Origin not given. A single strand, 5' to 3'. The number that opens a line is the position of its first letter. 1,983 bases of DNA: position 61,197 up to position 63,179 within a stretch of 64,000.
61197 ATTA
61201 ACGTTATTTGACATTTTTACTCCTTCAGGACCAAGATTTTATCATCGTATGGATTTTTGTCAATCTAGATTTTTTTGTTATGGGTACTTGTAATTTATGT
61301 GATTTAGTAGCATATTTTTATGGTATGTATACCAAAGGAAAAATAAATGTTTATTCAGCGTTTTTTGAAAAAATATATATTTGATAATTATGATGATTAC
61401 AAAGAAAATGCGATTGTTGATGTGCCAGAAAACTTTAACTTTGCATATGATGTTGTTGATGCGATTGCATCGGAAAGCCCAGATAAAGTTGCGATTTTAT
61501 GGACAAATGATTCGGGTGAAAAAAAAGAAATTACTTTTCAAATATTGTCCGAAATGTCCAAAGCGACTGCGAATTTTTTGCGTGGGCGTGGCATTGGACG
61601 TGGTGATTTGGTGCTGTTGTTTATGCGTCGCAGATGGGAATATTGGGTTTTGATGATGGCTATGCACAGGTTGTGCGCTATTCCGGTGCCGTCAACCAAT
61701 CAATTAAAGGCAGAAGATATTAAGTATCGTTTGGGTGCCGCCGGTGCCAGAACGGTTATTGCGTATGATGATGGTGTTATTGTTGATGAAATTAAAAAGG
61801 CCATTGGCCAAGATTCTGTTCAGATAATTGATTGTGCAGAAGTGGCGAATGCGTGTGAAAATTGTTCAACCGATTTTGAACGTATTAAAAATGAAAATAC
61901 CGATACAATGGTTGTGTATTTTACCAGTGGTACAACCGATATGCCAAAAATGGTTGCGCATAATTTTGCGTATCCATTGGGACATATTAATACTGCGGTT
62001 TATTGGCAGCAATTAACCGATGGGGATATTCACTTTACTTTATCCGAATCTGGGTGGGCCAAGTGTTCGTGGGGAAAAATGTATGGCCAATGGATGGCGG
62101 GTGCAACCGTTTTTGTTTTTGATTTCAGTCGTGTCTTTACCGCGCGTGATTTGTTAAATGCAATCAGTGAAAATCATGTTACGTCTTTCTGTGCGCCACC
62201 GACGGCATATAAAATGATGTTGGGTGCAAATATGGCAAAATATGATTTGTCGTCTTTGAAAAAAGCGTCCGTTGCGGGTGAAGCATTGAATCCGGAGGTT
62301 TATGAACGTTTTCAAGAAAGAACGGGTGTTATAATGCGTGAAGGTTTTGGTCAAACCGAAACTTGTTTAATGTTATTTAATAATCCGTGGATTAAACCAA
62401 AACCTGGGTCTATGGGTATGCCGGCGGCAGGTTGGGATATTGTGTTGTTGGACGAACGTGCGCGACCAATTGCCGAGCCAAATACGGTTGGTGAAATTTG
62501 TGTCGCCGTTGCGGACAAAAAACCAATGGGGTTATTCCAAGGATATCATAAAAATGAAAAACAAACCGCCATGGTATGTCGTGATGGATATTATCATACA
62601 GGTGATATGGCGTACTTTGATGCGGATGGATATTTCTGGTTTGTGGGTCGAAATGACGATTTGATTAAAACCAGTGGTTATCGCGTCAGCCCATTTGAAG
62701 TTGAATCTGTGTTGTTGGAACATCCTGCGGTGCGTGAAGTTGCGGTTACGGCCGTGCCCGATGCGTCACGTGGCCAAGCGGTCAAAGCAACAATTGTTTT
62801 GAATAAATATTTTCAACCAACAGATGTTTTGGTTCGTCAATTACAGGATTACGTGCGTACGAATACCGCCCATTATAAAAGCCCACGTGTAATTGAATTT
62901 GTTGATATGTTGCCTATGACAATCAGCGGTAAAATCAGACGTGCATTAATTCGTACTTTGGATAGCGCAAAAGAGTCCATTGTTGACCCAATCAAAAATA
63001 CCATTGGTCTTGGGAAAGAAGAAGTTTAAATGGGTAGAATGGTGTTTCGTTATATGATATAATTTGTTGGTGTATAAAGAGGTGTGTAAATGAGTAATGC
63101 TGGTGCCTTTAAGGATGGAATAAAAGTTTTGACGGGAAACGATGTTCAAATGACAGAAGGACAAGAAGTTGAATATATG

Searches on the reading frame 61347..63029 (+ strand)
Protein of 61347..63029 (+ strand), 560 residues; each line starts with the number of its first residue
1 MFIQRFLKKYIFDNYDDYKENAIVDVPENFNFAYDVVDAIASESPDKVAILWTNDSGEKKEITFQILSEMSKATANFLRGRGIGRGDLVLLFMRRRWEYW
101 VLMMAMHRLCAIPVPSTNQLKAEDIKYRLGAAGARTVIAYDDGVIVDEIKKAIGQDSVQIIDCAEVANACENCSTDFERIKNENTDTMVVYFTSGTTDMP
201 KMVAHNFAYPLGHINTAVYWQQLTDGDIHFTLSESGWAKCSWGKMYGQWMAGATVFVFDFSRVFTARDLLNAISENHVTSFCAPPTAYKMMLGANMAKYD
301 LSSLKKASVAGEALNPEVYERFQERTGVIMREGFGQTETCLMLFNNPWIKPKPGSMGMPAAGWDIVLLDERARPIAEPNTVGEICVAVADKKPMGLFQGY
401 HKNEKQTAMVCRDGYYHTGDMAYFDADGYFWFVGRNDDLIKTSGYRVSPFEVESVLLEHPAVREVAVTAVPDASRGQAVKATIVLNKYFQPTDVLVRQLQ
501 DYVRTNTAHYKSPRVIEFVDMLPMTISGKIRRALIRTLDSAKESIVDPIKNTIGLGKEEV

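Call 62: search_protein_families(library=pfam, proteins=[window:61347-63029:+])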
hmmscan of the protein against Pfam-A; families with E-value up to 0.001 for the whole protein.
window:61347-63029:+ (560 aa): 2 families
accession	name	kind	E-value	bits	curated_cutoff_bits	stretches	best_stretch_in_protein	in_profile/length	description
PF00501.34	AMP-binding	-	6.3e-60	203.4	29.9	1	40-400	4-383/384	AMP-binding enzyme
PF13193.12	AMP-binding_C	-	6.7e-21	75.4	24.5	1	451-529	1-76/76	AMP-binding enzyme C-terminal domain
